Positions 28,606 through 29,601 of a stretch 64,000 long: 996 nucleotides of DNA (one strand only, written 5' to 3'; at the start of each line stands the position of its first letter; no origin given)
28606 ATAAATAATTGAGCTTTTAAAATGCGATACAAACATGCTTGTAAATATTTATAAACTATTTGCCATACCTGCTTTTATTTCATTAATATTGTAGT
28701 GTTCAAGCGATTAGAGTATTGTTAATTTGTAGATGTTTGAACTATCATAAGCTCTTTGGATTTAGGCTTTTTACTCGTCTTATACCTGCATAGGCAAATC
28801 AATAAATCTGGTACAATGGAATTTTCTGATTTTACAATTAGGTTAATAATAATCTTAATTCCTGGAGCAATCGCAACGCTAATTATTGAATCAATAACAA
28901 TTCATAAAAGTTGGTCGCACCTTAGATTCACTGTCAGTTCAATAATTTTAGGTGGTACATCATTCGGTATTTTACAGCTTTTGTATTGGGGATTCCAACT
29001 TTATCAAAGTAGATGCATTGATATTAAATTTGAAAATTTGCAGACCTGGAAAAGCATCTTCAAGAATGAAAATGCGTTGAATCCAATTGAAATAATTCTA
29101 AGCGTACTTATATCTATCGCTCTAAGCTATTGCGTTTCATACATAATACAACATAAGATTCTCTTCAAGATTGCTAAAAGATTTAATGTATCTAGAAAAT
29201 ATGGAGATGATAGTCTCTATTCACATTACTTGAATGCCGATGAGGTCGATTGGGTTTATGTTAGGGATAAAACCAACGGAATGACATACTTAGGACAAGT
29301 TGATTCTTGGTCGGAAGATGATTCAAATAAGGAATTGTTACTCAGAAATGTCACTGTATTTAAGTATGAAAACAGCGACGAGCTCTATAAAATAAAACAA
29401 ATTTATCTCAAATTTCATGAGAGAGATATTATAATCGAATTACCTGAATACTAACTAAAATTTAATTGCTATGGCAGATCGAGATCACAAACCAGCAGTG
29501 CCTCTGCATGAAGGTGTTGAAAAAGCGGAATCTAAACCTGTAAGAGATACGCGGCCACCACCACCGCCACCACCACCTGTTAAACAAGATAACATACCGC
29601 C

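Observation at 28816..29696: DUF6338-like membrane protein paired with an unannotated polyproline peptide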

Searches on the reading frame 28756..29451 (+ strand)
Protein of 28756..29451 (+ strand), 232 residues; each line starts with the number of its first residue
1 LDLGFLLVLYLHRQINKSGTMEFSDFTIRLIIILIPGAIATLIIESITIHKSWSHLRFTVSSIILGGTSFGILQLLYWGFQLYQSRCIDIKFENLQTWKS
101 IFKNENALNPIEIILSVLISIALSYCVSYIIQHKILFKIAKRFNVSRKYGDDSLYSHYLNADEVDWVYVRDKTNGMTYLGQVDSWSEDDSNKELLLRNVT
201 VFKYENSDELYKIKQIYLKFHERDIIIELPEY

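Call 5: search_protein_families(library=pfam, proteins=[window:28816-29451:+], max_evalue=0.1)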
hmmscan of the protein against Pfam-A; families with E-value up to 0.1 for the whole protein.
window:28816-29451:+ (212 aa): 0 families

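Call 6: search_protein_families(library=padloc, proteins=[window:28816-29451:+], max_evalue=0.1)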
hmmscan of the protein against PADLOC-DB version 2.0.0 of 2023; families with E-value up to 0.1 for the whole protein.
window:28816-29451:+ (212 aa): 0 families

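Call 7: search_protein_families(library=pfam, proteins=[window:28756-29451:+, window:28816-29451:+], max_evalue=10)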
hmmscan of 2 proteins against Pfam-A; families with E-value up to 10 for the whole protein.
window:28756-29451:+ (232 aa): 1 family
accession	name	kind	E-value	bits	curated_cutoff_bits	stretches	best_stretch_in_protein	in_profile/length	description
PF04138.20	GtrA_DPMS_TM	-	0.13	12.9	26.1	2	53-137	62-117/117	GtrA/DPMS, transmembrane domain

window:28816-29451:+ (212 aa): 1 family
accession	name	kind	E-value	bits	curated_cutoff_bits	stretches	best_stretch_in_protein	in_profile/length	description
PF04138.20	GtrA_DPMS_TM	-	0.12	13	26.1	2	33-117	62-117/117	GtrA/DPMS, transmembrane domain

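Call 8: search_protein_families(library=ncbifam, proteins=[window:28816-29451:+], max_evalue=1)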
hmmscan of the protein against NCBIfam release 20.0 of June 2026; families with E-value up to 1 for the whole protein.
window:28816-29451:+ (212 aa): 0 families

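Call 9: search_protein_families(library=phrogs, proteins=[window:28816-29451:+], max_evalue=1)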
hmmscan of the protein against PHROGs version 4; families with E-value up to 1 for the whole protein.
window:28816-29451:+ (212 aa): 1 family
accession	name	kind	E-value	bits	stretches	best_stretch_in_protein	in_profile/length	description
phrog_25394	-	unknown function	0.15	13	1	11-86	48-127/159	-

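Call 10: find_homologous_proteins(query=window:28816-29451:+, max_evalue=0.01)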
Query window:28816-29451:+ (212 aa): 16 proteins with E <= 0.01 among 176 candidates.
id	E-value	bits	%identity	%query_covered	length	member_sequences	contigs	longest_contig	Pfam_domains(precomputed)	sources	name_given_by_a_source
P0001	1.2e-134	465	100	100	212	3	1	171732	-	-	-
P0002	7.2e-92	325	69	99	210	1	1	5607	-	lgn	-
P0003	1.1e-80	288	62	100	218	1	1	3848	-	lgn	-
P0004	1.1e-78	282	61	99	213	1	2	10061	-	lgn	-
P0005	1.1e-78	282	60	100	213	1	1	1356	-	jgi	jgi:hypothetical protein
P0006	1.5e-78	281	64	99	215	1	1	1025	-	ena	-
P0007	3.4e-73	264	60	100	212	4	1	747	-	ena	-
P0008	1.5e-64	236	54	97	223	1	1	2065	-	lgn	-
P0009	1.8e-62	229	51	100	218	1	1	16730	-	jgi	jgi:hypothetical protein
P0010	3.2e-54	202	44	99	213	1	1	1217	PF19865.5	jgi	jgi:hypothetical protein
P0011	1.2e-42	164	46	100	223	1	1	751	-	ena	-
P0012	3.0e-39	153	39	92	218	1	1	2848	-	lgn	-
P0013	2.1e-38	150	41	99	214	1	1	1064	-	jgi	jgi:hypothetical protein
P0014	8.0e-37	145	37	91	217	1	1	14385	-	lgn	-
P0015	8.1e-36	142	40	99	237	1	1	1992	-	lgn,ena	-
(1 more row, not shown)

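Call 12: find_encoding_contigs(protein=P0002, flank=5000, max_places=3)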
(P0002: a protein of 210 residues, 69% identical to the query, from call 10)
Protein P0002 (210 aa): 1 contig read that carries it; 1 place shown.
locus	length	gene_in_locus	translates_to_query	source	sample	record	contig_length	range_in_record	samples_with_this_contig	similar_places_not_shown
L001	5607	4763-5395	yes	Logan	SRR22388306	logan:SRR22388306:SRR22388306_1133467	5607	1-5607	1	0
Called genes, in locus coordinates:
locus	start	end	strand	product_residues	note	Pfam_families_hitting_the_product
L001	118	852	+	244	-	PF02384:N6_Mtase, PF20473:MmeI_Mtase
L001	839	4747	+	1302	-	PF04851:ResIII, PF07669:Eco57I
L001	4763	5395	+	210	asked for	-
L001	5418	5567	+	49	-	-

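Call 13: find_encoding_contigs(protein=P0004, flank=5000, max_places=3)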
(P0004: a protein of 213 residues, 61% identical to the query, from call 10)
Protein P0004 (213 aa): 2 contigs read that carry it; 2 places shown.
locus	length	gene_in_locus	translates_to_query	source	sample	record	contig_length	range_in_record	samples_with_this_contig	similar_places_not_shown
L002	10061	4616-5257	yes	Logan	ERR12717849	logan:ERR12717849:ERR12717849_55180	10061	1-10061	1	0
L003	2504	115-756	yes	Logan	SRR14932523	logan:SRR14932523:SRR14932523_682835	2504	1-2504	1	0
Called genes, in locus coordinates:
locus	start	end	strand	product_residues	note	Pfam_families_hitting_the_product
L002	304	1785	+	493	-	PF14130:Cap4_nuclease (weak)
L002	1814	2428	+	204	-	-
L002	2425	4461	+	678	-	-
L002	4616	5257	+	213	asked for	-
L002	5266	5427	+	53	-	-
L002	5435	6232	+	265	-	-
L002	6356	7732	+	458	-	-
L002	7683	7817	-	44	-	-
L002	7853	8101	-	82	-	PF13560:HTH_31, PF12844:HTH_19, PF01381:HTH_3, PF13443:HTH_26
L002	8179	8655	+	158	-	-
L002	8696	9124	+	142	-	-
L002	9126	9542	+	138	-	-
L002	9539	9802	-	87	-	-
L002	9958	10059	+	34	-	?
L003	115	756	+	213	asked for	-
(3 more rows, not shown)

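Call 14: find_encoding_contigs(protein=P0009, flank=5000, max_places=3)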
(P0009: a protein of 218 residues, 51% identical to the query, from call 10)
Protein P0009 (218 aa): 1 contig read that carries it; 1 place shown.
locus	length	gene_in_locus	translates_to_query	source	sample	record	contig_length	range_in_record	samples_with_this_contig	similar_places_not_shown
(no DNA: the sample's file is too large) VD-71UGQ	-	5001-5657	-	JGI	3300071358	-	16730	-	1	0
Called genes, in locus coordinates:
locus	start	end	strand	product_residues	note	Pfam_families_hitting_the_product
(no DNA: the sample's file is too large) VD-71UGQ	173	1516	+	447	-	PF05697:Trigger_N, PF28537:FKBP-like_TF, PF05698:Trigger_C (weak), PF28539:TF_C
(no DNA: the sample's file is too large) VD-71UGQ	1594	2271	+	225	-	PF00574:CLP_protease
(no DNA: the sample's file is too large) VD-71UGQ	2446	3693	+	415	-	PF06689:zf-C4_ClpX, PF00493:MCM (weak), PF01078:Mg_chelatase (faint), PF05496:RuvB_N (faint), PF00004:AAA, PF07724:AAA_2, PF07728:AAA_5 (weak), PF10431:ClpB_D2-small, +2 more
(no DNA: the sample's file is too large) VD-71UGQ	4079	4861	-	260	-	-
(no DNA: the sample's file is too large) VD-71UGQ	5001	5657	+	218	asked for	-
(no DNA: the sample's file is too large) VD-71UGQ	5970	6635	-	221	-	PF00970:FAD_binding_6 (weak), PF08022:FAD_binding_8 (weak), PF00175:NAD_binding_1, PF08030:NAD_binding_6 (faint)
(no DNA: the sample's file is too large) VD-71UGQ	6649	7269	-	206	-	PF04542:Sigma70_r2, PF08281:Sigma70_r4_2, PF04545:Sigma70_r4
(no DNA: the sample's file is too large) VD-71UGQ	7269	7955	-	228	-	PF01227:GTP_cyclohydroI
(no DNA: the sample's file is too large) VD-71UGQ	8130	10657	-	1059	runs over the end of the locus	-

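Call 15: find_encoding_contigs(protein=P0014, flank=5000, max_places=3)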
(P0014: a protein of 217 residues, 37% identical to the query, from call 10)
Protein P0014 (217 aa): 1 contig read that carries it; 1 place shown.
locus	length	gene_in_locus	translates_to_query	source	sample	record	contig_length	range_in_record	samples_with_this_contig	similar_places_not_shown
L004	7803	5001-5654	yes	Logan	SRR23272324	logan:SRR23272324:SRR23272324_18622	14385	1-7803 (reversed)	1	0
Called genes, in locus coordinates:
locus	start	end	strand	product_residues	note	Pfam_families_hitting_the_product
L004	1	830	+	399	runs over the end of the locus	-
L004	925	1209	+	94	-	PF12728:HTH_17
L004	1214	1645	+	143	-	PF13310:Virulence_RhuM (weak)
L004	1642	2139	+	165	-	-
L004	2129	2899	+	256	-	-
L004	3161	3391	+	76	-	PF12844:HTH_19 (weak), PF01381:HTH_3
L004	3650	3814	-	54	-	-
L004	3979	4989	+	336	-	PF14253:AbiH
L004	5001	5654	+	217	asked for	-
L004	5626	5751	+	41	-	-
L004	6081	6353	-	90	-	PF13443:HTH_26, PF13693:HTH_35 (weak), PF01381:HTH_3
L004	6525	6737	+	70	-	-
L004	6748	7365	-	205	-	-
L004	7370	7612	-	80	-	-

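Call 22: find_encoding_contigs(protein=P0003, flank=5000, max_places=3)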
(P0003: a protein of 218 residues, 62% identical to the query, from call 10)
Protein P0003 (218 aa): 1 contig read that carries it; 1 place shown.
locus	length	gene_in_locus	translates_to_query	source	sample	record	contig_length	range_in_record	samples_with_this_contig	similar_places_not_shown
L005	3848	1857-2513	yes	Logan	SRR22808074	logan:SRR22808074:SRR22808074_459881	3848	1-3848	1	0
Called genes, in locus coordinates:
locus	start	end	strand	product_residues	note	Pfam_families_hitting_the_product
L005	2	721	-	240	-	?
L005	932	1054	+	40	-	-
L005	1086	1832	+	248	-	-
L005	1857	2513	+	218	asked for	-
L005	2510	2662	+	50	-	-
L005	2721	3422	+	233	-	-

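Call 23: find_encoding_contigs(protein=P0012, flank=5000, max_places=3)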
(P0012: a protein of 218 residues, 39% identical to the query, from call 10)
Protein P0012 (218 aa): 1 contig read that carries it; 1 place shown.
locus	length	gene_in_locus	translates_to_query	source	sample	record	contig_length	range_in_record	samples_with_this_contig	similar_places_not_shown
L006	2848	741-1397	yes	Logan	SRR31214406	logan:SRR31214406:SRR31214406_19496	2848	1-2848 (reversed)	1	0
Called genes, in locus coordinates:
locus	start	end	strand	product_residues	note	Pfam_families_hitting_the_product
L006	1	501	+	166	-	?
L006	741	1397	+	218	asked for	-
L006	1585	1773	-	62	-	-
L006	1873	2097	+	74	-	PF01381:HTH_3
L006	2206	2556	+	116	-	PF16133:DUF4844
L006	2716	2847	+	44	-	?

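Call 24: find_encoding_contigs(protein=P0008, flank=5000, max_places=3)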
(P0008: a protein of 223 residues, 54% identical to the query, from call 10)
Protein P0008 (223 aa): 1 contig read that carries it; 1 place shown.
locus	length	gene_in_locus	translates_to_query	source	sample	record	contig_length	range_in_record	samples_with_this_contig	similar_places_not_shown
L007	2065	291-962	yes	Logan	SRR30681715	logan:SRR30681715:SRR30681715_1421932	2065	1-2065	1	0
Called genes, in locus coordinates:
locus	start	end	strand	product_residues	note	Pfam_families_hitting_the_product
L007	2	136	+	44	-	?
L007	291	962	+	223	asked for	-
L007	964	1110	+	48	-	-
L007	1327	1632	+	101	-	-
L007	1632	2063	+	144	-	?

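Call 25: find_encoding_contigs(protein=P0015, flank=5000, max_places=3)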
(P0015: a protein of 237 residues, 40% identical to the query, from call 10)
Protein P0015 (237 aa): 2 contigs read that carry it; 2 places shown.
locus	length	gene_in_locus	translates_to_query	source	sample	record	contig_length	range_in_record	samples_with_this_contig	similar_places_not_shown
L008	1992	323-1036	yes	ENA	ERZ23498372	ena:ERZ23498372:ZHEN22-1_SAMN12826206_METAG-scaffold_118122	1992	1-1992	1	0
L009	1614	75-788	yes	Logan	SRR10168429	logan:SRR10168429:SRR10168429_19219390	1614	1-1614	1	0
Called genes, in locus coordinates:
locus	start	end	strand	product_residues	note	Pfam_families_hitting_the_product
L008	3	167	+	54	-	?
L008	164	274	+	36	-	-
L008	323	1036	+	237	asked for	-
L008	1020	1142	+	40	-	-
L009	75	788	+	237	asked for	-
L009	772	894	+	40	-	-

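Call 27: search_protein_representatives(protein=window:28816-29451:+)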
Query: 212 residues. Proteins with E-value up to 0.001 (for the whole library): 914; up to 1e-10: 562; up to 1e-30: 54. The best 150 are listed.
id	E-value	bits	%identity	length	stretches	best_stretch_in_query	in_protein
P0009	5.8e-63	228.8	51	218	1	1-209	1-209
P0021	4.8e-46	173.6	43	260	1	1-211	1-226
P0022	3.8e-45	170.6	47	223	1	1-211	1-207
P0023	1.4e-43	165.5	41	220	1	1-210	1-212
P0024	2.9e-43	164.5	41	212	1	1-209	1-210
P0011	4.0e-43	164.0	48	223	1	1-211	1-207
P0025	6.5e-43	163.3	46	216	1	1-211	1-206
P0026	7.2e-43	163.2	38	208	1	1-211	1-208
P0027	3.5e-41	157.7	41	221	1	1-210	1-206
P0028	7.5e-41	156.6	37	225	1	1-211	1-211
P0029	1.9e-40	155.3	43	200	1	1-210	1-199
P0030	5.1e-40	153.9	36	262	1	1-210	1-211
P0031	2.9e-39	151.4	39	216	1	7-208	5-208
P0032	4.9e-39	150.7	41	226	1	1-209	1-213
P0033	1.0e-38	149.6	36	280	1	1-211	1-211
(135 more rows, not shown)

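Call 33: search_protein_families(library=pfam, alignment_id=A1, max_evalue=0.01)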
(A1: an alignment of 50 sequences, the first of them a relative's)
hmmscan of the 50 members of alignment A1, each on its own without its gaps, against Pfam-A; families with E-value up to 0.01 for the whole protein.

A. member 1, P0001 (212 aa): 0 families

B. families by the number of members that match (of 50 scanned): 8 families
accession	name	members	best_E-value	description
PF19865.4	DUF6338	22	8.2e-11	Family of unknown function (DUF6338)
PF06195.18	DUF996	1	0.00068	Protein of unknown function (DUF996)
PF04138.20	GtrA_DPMS_TM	1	0.0032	GtrA/DPMS, transmembrane domain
PF21650.2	DnaG_cat_HB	1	0.0042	DNA primase DnaG, catalytic core, helical bundle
PF00076.28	RRM_1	1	0.0051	RNA recognition motif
PF04087.19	DUF389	1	0.0064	Domain of unknown function (DUF389)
PF14264.12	Glucos_trans_II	1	0.007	Glucosyl transferase GtrII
PF13571.11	DUF4133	1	0.0095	Domain of unknown function (DUF4133)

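Call 48: predict_structure(alignment_id=A1)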
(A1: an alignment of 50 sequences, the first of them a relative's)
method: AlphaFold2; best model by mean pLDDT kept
length: 212 residues; sequences in the alignment: 50
mean_pLDDT: 90.5   pTM: 0.71
mean pLDDT of the five models: 90.5, 90.2, 90.1, 88.4, 87.8
residues with pLDDT >= 90: 136; 70-90: 68; 50-70: 7; < 50: 1
segments of 3 or more residues with pLDDT < 50: none
pLDDT, mean of each block of 10 residues (from residue 1): 82 97 90 90 97 97 85 94 91 98 96 84 74 77 92 95 89 95 97 96 85 78
secondary structure, 60 per line:
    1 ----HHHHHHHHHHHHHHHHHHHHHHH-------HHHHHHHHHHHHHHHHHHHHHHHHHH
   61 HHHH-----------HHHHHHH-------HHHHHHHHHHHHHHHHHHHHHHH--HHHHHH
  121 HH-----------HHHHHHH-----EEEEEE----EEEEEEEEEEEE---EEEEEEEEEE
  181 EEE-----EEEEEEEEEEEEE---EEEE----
elements in order: H5-27 H35-64 H76-82 H90-112 H115-122 H134-140 E146-151 E156-167 E171-183 E189-201 E205-208

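Call 50: fold_search(model_id=the predicted structure, library=pdb)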
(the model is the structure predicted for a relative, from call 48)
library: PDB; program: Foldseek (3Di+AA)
matches with E <= 10: 569; with E <= 0.001: 4
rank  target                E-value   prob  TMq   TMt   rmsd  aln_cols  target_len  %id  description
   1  5mkl_A4               3.0e-04  1.00  0.27  0.63   3.3        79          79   23  Crystal structure of SmAP (LSm) protein from Sulfolobus acidocaldarius (released 2017-12-20)
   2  5mkl_A1               4.3e-04  1.00  0.27  0.63   3.3        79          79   23  Crystal structure of SmAP (LSm) protein from Sulfolobus acidocaldarius (released 2017-12-20)
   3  5mkl_A2               6.5e-04  1.00  0.27  0.64   3.3        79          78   23  Crystal structure of SmAP (LSm) protein from Sulfolobus acidocaldarius (released 2017-12-20)
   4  5mkl_B1               6.9e-04  1.00  0.27  0.63   3.3        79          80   23  Crystal structure of SmAP (LSm) protein from Sulfolobus acidocaldarius (released 2017-12-20)
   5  6f9w_A                1.2e-03  1.00  0.23  0.56   5.8        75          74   17  Crystal structure of the LSM domain of LSM14 in complex with a C-terminal peptide of 4E-T (released 2018-03-21)
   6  4xq3_D                1.7e-03  1.00  0.26  0.61   3.6        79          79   22  Crystal structure of Sso-SmAP2 (released 2015-04-29)
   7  4m77_D                2.3e-03  1.00  0.28  0.72   3.0        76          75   18  Crystal structure of Lsm2-8 complex, space group I212121 (released 2013-11-13)
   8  7b9v_f                3.3e-03  1.00  0.28  0.72   2.9        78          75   22  Yeast C complex spliceosome at 2.8 Angstrom resolution with Prp18/Slu7 bound (released 2021-03-10)
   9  3pgw_V                3.5e-03  1.00  0.29  0.55   3.3        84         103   15  Crystal structure of human U1 snRNP (released 2010-12-29)
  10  9esh_G                3.5e-03  1.00  0.27  0.50   6.9       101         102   14  Structure of a B-state intermediate committed to discard (Bd-I state) (released 2024-12-25)
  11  4xq3_F                4.0e-03  1.00  0.28  0.63   3.2        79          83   20  Crystal structure of Sso-SmAP2 (released 2015-04-29)
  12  6n7p_P                4.2e-03  1.00  0.28  0.72   3.4        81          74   21  S. cerevisiae spliceosomal E complex (UBC4) (released 2019-09-18)
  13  5nrl_q                4.5e-03  1.00  0.27  0.72   2.9        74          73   19  Structure of a pre-catalytic spliceosome (released 2017-05-31)
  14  4m78_K                4.5e-03  1.00  0.28  0.74   2.8        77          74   18  Crystal structure of Lsm2-8 complex, space group P21 (released 2013-11-13)
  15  5nrl_f                4.5e-03  1.00  0.27  0.71   2.9        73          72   19  Structure of a pre-catalytic spliceosome (released 2017-05-31)
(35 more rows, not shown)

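Call 52: find_related_loci(query=A3, collection=genome_contigs, flank=6000)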
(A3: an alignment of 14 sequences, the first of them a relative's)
Query A3 (212 aa) in genome_contigs; peptide patterns used: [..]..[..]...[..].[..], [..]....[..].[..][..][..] (x = any residue, [..] = any of these).
61 stretches matched a pattern; 17 encode a relative of the query (tblastn E <= 1e-3); 17 distinct loci.
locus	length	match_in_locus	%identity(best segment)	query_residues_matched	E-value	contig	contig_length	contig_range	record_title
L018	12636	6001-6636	60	1-212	4e-62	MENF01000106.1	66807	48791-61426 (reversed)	MAG: Bacteroidetes bacterium GWA2_32_17 gwa2_scaffold_2684, whole genome shotgun sequence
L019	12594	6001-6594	45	1-208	1e-51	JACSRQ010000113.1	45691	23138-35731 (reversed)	MAG: Ignavibacteria bacterium isolate BA6 contig-70_642, whole genome shotgun sequence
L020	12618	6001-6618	45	1-210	6e-51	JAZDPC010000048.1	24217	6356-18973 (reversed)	MAG: Bacteroidota bacterium isolate MEGAHIT-group-0.816 k141_14499881, whole genome shotgun sequence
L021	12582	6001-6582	38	16-208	1e-41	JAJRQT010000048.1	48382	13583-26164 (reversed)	MAG: Bacteroidetes bacterium isolate Dive100_bin10.8 k141_359473, whole genome shotgun sequence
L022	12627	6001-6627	37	1-208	3e-40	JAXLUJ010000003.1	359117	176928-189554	MAG: Chitinophagales bacterium isolate STL-BAC27 C1.165.fa-3, whole genome shotgun sequence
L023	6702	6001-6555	40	16-209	3e-40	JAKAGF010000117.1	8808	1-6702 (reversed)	MAG: Nitrospirae bacterium isolate WY2.bin147 NODE_13546_length_8808_cov_3.006681, whole genome shotgun sequence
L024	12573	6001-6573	40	16-211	6e-40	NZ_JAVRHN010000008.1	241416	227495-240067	Autumnicola psychrophila strain F225 8, whole genome shotgun sequence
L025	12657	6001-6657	32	2-211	3e-39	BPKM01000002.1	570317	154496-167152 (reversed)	MAG: Leptospiraceae bacterium KatS3mg129 DNA, contig_670, whole genome shotgun sequence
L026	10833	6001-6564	39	16-208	1e-37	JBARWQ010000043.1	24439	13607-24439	MAG: Aequorivita sp. isolate MFD12211_ilm_asm_bin18 k127_15397, whole genome shotgun sequence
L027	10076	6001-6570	38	16-210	9e-38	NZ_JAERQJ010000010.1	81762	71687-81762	Aquimarina mytili strain KCTC 23302 scaffold10-size81762, whole genome shotgun sequence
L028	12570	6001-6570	37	16-210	3e-37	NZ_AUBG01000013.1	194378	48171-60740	Aequorivita capsosiphonis DSM 23843 G440DRAFT_scaffold00010.10_C, whole genome shotgun sequence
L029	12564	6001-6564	37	16-208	4e-37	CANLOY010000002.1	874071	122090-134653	uncultured Roseivirga sp. isolate 727-3Z.fasta genome assembly, contig: NODE_2, whole genome shotgun sequence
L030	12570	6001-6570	37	16-210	4e-37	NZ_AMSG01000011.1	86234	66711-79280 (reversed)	Galbibacter marinus strain ck-I2-15 contig11, whole genome shotgun sequence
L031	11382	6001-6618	30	1-211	8e-36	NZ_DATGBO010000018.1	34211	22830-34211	MAG: Arenimonas sp. isolate SMAG_U9624 k141_41126, whole genome shotgun sequence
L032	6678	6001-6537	37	16-199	5e-34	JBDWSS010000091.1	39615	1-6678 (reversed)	MAG: Flavobacteriaceae bacterium isolate LC.104.M.D5_486_116 LC_104_M_D5_486_116_000000000091, whole genome shotgun sequ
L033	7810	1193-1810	38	1-208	2e-47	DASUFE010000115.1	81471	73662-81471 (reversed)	MAG TPA_asm: Gammaproteobacteria bacterium isolate SMAG_U1371 k141_1152305, whole genome shotgun sequence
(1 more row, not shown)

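Call 67: search_protein_families(library=pfam, alignment_id=A6, max_evalue=0.00001)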
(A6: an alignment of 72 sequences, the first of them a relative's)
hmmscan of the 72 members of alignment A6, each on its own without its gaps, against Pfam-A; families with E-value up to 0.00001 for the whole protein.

A. member 1, L001:49-849:+ (267 aa): 2 families
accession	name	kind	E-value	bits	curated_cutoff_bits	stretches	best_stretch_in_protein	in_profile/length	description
PF20473.4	MmeI_Mtase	-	3.1e-09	36.8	27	1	85-243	22-167/259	MmeI, DNA-methyltransferase domain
PF02384.22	N6_Mtase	-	5.1e-08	33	20.4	1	52-145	19-98/311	N-6 DNA Methylase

B. families by the number of members that match (of 72 scanned): 51 families (the first 25 are shown)
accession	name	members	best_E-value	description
PF08867.16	FRG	2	1.9e-24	FRG domain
PF06114.19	Peptidase_M78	2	1.5e-13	IrrE N-terminal-like domain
PF01625.27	PMSR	1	1.7e-69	Peptide methionine sulfoxide reductase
PF20385.3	DUF6680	1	9.3e-61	Family of unknown function (DUF6680)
PF09423.15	PhoD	1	5.6e-57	PhoD-like phosphatase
PF14253.11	AbiH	1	3.3e-43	Bacteriophage abortive infection AbiH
PF18864.6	AbiTii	1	3.7e-42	AbiTii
PF01894.22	UPF0047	1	4.9e-42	Uncharacterised protein family UPF0047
PF04909.20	Amidohydro_2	1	9.2e-35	Amidohydrolase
PF00893.25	Multi_Drug_Res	1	3.6e-30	Small Multidrug Resistance protein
PF00849.27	PseudoU_synth_2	1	7.4e-28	RNA pseudouridylate synthase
PF13091.12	PLDc_2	1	1.3e-24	PLD-like domain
PF07669.17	Eco57I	1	1.8e-24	Eco57I restriction-modification methylase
PF04961.17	FTCD_C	1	1.5e-23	Formiminotransferase-cyclodeaminase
PF16655.11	PhoD_N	1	1.7e-23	PhoD-like phosphatase, N-terminal domain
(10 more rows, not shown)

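Call 68: search_protein_families(library=padloc, alignment_id=A6, max_evalue=0.00001)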
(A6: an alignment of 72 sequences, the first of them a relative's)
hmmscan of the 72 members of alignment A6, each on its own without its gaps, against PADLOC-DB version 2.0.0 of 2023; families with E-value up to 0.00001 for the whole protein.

A. member 1, L001:49-849:+ (267 aa): 9 families
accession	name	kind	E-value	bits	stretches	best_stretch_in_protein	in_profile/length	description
PDLC03313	MTase_II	-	1.7e-08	31.4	1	51-150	15-115/563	Type II methyltransferase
PDLC03335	MTase_II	-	6.9e-08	29.6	1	50-150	71-164/607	Type II methyltransferase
PDLC03021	MTase_I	-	1.8e-07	28.4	1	55-145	160-246/491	Type I methyltransferase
PDLC03390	MTase_II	-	4.3e-07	27.3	0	102-203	179-282/327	Type II methyltransferase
PDLC03630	REase_MTase_IIG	-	7.3e-07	25.4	1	57-132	369-454/1100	Type IIG restriction enzyme-methyltransferase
PDLC04134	mad2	-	8.7e-07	26.1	1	37-147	251-336/492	mads_2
PDLC03025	MTase_I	-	9.9e-07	25.8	1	54-158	157-253/569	Type I methyltransferase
PDLC03026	MTase_I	-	1.6e-06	25.6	1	51-145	135-226/487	Type I methyltransferase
PDLC03267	MTase_II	-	4.7e-06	23.8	1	51-124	8-77/539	Type II methyltransferase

B. families by the number of members that match (of 72 scanned): 77 families (the first 25 are shown)
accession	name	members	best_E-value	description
PDLC03946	RmrA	3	7.8e-10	-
PDLC04938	PDC-S15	2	3.4e-85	-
PDLC04141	capP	2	2.1e-66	capP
PDLC04937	PDC-S15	2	1.6e-44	-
PDLC04936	PDC-S15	2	9.6e-44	-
PDLC04933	PDC-S15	2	5.4e-41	-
PDLC04998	PDC-S32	2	2.3e-36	-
PDLC04931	PDC-S15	2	1.3e-31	-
PDLC04929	PDC-S15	2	5.3e-29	-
PDLC04934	PDC-S15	2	5.2e-26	-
PDLC04926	PDC-S15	2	9.9e-26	-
PDLC04927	PDC-S15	2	2e-25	-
PDLC04930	PDC-S15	2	1.1e-24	-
PDLC04940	PDC-S15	2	1.1e-17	-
PDLC03954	RmrA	2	1.1e-16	-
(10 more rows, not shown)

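Call 71: search_dna_similar(query=P0001, collection=phages, mode=protein, max_evalue=0.001, max_rows=20)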
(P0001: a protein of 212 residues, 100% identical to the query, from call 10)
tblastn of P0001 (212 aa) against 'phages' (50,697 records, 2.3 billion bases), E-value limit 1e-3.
No match.

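Call 72: search_dna_similar(query=P0001, collection=plasmids, mode=protein, max_evalue=0.001, max_rows=20)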
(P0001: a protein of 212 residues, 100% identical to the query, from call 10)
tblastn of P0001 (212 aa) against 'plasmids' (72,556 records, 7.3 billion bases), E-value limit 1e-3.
Records with a match: 6; places in all: 6; records where one place covers at least 80% of the query: 5.
Best place of each record, by identity: <60% 6.
By first word of the organism name: Vibrio 1; Bacillus 1; Pantoea 1; Citrobacter 1; Oceanimonas 1; Acidiphilium 1.
By predicted mobility (MOB-suite, as given by PLSDB): mobilizable 4; non-mobilizable 1; conjugative 1.
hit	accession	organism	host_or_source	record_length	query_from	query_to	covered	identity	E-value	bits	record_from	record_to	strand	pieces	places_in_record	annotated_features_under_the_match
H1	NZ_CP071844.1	Vibrio sp. SCSIO 43009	Galaxea fascicularis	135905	25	211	88%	36.6%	4e-29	120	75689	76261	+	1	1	DUF6338 family protein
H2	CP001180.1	Bacillus cereus AH187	-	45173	25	210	88%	28.2%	3e-14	78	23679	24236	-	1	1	conserved hypothetical protein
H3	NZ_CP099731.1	Pantoea agglomerans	cell culture,Rotten Potato Tubers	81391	25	208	87%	27.5%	9e-6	53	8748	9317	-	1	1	hypothetical protein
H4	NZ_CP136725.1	Citrobacter braakii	Homo sapiens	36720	28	208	85%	27.3%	4e-6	54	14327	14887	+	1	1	hypothetical protein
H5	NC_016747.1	Oceanimonas sp. GK1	-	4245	28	198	81%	23.6%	3e-5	51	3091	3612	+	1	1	hypothetical protein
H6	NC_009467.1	Acidiphilium cryptum JF-5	-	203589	109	210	48%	33.7%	1e-8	62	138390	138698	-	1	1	DUF6338 family protein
